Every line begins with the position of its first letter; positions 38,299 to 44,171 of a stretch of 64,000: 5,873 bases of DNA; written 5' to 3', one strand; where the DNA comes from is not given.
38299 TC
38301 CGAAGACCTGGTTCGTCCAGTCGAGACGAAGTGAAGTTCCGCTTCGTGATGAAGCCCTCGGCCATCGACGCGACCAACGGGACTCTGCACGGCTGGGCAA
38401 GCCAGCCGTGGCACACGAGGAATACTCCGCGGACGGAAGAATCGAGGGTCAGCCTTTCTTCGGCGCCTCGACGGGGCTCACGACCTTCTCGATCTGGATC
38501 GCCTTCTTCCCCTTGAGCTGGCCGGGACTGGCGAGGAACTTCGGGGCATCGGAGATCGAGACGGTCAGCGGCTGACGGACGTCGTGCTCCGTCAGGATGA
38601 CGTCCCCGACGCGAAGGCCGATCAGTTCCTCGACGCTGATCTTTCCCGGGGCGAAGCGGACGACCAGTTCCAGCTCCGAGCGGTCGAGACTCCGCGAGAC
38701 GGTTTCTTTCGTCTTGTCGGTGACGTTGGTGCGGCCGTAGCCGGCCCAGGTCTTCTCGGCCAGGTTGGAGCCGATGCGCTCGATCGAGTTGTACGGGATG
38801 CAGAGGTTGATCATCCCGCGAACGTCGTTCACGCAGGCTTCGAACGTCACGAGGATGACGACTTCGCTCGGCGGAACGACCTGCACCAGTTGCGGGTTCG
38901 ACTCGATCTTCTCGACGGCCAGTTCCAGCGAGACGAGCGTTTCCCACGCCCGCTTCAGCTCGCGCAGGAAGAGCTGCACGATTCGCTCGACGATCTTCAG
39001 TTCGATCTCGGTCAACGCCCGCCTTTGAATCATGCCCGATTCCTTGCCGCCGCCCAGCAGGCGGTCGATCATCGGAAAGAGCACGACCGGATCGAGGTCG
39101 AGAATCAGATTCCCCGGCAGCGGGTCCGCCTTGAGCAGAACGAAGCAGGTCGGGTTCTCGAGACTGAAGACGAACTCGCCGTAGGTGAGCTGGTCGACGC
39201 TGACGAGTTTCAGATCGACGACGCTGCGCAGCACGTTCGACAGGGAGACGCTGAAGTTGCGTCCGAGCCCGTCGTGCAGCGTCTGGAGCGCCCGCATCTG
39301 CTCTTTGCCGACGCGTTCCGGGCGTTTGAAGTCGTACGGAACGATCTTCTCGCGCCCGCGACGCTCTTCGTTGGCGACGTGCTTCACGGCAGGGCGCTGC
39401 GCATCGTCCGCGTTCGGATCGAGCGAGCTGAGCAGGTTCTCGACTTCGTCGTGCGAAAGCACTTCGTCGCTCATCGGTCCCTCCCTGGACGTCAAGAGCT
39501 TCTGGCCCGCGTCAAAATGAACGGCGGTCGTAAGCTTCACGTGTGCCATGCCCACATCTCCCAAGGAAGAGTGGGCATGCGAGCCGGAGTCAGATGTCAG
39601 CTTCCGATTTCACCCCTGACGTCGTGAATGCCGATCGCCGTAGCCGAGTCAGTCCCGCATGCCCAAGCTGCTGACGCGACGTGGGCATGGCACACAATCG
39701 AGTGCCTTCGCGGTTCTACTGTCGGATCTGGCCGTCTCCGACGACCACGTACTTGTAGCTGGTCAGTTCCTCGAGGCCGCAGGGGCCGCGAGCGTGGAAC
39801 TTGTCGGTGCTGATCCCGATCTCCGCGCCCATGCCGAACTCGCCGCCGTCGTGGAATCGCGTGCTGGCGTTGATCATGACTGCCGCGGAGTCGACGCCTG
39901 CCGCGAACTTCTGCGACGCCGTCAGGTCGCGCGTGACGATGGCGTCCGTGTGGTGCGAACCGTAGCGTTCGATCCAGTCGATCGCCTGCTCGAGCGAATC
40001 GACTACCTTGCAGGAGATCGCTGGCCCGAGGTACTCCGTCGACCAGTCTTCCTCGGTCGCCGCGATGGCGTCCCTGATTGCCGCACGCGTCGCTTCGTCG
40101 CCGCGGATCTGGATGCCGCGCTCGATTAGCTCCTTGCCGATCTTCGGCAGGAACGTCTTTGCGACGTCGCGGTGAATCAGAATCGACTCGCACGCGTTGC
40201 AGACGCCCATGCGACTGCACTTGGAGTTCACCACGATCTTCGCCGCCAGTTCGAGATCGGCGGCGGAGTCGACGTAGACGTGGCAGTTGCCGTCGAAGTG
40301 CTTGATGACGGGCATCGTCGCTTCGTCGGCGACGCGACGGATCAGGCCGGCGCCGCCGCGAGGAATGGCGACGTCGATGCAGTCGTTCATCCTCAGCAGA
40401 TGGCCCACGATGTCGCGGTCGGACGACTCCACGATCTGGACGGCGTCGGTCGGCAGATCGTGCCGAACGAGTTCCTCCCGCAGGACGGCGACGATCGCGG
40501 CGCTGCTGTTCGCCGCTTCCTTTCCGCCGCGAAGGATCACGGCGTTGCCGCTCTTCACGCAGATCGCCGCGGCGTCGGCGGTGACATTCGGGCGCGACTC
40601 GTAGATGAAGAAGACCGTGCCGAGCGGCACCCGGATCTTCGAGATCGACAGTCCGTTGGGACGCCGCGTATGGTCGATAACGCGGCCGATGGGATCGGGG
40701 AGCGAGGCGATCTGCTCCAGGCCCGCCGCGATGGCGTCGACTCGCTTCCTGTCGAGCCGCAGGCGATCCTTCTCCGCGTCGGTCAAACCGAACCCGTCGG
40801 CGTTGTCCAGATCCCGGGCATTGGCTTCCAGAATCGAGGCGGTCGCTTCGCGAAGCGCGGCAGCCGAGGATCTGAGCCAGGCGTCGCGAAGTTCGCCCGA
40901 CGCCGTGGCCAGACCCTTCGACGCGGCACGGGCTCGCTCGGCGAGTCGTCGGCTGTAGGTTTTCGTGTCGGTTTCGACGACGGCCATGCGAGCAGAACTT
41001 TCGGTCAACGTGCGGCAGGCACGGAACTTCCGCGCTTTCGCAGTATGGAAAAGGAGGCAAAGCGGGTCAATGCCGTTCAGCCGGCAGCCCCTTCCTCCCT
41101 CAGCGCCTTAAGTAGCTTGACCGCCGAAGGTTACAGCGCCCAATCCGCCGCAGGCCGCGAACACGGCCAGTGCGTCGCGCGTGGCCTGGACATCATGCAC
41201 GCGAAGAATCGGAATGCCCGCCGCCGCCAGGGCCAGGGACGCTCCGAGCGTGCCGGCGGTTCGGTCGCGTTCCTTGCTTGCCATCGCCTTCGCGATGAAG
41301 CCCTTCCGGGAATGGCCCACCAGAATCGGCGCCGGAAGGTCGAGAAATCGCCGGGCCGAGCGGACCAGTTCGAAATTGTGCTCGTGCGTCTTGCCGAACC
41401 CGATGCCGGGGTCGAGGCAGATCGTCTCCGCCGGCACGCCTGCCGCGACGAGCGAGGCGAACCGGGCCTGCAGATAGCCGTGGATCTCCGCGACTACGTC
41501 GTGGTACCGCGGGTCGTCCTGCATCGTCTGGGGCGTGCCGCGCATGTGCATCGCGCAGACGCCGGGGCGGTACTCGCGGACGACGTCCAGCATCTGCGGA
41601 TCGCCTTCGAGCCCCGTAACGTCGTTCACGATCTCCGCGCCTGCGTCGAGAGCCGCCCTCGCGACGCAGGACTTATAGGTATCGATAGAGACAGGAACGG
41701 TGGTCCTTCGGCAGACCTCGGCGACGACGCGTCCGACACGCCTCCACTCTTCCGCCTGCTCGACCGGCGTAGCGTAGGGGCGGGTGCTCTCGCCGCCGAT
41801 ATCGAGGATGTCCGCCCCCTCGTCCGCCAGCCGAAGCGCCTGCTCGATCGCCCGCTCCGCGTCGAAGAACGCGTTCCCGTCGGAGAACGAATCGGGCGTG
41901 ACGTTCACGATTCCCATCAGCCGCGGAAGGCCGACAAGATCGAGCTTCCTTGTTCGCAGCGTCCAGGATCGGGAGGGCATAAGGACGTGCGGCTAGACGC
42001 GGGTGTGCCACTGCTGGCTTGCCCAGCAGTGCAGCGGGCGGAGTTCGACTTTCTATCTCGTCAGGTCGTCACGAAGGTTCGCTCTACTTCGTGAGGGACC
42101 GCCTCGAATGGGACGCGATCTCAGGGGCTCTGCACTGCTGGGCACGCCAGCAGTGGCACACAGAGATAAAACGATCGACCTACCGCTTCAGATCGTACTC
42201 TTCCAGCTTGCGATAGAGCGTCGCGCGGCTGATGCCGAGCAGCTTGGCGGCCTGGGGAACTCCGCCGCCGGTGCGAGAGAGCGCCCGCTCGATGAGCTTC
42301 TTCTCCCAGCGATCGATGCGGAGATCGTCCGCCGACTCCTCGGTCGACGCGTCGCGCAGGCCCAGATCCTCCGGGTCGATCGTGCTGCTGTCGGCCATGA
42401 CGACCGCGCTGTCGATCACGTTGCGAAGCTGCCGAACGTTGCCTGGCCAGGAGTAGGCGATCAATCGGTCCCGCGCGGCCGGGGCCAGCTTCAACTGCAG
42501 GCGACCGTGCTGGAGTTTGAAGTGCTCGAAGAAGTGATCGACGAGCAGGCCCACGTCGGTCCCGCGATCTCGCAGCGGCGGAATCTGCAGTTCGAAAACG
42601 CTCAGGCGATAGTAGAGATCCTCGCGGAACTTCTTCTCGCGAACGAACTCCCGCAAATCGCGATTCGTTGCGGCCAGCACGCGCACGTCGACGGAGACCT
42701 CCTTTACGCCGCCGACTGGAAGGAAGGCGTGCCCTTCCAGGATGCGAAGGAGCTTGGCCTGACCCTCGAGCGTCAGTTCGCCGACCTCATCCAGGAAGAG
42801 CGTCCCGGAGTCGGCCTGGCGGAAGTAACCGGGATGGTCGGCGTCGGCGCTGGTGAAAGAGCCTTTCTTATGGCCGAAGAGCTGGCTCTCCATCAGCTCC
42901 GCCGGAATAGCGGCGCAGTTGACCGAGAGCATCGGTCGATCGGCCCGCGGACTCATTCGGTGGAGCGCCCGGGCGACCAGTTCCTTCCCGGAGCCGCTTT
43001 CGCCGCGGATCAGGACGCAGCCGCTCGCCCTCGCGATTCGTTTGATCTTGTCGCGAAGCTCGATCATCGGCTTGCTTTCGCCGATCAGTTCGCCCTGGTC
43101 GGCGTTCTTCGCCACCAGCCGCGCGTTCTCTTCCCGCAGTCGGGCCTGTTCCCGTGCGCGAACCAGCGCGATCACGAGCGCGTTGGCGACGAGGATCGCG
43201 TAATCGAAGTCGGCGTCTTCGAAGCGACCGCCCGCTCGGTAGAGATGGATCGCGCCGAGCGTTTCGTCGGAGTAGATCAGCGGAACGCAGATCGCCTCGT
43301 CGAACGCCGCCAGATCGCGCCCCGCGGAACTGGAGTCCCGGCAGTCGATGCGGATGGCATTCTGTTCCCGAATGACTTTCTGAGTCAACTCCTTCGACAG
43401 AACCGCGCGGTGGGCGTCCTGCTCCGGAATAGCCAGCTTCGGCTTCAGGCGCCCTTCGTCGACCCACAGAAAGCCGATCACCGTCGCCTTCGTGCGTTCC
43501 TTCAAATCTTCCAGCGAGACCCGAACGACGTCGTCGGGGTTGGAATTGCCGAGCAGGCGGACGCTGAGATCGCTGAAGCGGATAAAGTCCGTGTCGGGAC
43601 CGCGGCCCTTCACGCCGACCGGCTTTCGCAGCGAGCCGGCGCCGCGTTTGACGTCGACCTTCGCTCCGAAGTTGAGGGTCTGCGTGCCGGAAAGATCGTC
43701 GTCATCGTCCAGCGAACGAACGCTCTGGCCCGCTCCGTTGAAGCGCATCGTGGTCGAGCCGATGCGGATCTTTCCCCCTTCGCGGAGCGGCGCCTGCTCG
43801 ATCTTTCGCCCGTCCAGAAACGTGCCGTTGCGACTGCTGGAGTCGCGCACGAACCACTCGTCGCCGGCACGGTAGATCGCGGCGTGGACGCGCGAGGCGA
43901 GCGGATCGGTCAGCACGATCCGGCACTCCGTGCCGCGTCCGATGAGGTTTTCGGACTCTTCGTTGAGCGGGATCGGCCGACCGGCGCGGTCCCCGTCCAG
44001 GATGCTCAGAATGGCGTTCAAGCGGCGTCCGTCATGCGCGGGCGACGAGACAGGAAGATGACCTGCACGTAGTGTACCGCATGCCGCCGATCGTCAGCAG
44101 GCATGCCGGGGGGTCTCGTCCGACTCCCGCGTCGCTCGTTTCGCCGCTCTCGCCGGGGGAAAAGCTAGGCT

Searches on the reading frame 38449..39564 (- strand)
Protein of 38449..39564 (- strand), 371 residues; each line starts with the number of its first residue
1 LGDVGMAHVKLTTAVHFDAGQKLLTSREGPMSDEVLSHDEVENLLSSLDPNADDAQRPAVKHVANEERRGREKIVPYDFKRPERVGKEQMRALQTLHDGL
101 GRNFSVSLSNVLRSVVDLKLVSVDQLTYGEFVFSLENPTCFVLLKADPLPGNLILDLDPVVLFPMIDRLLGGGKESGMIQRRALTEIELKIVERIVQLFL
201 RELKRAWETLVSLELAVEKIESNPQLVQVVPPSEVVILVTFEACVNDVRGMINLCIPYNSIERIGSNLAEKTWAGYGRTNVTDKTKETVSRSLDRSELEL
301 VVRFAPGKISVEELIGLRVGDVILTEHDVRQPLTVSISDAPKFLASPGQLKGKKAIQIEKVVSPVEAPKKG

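Call 67: search_protein_families(library=pfam, proteins=[window:38449-39564:-], max_evalue=0.00001)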
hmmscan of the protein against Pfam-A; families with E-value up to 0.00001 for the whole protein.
window:38449-39564:- (371 aa): 2 families
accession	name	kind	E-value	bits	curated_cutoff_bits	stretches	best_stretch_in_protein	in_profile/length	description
PF02154.20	FliM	-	5.6e-61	206.2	27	1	77-267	1-191/192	Flagellar motor switch protein FliM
PF01052.25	FliMN_C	-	5.6e-16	58.7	23.8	1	293-362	3-72/73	Type III flagellar switch regulator (C-ring) FliN C-term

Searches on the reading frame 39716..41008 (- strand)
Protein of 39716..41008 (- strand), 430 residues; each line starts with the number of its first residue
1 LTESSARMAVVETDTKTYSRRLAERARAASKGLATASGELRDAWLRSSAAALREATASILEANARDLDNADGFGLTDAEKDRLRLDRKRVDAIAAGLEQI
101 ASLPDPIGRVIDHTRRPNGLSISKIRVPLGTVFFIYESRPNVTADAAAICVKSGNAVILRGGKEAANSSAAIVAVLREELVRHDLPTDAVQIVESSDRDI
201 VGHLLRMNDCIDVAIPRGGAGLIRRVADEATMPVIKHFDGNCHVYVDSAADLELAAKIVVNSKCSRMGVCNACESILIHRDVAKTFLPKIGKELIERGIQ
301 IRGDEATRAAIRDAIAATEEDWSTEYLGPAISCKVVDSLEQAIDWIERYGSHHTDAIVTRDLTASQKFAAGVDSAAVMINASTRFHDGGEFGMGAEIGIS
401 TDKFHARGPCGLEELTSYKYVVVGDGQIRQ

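Call 67: search_protein_families(library=pfam, proteins=[window:39716-41008:-], max_evalue=0.00001)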
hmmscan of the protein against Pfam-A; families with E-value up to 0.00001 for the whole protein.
window:39716-41008:- (430 aa): 1 family
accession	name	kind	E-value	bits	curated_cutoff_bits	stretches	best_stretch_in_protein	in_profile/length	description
PF00171.27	Aldedh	-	4.5e-24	85.3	23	1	9-293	21-292/461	Aldehyde dehydrogenase family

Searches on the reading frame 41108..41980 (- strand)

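Call 67: search_protein_families(library=pfam, proteins=[window:41108-41980:-], max_evalue=0.00001)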
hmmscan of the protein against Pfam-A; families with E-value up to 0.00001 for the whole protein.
window:41108-41980:- (290 aa): 1 family
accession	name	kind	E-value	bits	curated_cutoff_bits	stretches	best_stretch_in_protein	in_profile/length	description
PF00809.28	Pterin_bind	-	1.4e-82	277.5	25.5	1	22-262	1-244/244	Pterin binding enzyme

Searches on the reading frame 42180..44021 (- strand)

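Call 67: search_protein_families(library=pfam, proteins=[window:42180-44021:-], max_evalue=0.00001)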
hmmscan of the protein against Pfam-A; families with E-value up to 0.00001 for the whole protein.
window:42180-44021:- (613 aa): 8 families
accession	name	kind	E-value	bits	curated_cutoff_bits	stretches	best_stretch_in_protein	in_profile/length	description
PF00158.32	Sigma54_activat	-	9e-66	221.1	20.2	1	312-478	1-167/168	Sigma-54 interaction domain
PF14532.12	Sigma54_activ_2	-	5.4e-22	78.9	25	1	313-483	1-138/138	Sigma-54 interaction domain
PF25601.1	AAA_lid_14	-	1.8e-21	76.2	27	1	484-562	1-79/87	AAA+ ATPase lid domain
PF00498.31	FHA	-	6.4e-18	65.4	20.7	1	26-88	2-67/67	FHA domain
PF16697.10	Yop-YscD_cpl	-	2e-16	60.4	33.2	1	7-95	2-91/94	Inner membrane component of T3SS, cytoplasmic domain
PF02954.25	HTH_8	-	1.1e-14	54.3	22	1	573-609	6-42/42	Bacterial regulatory protein, Fis family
PF13492.12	GAF_3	-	2.5e-08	34.8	27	1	162-286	2-127/129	GAF domain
PF13185.12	GAF_2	-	2.5e-08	34.7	28.6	1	160-286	2-135/136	GAF domain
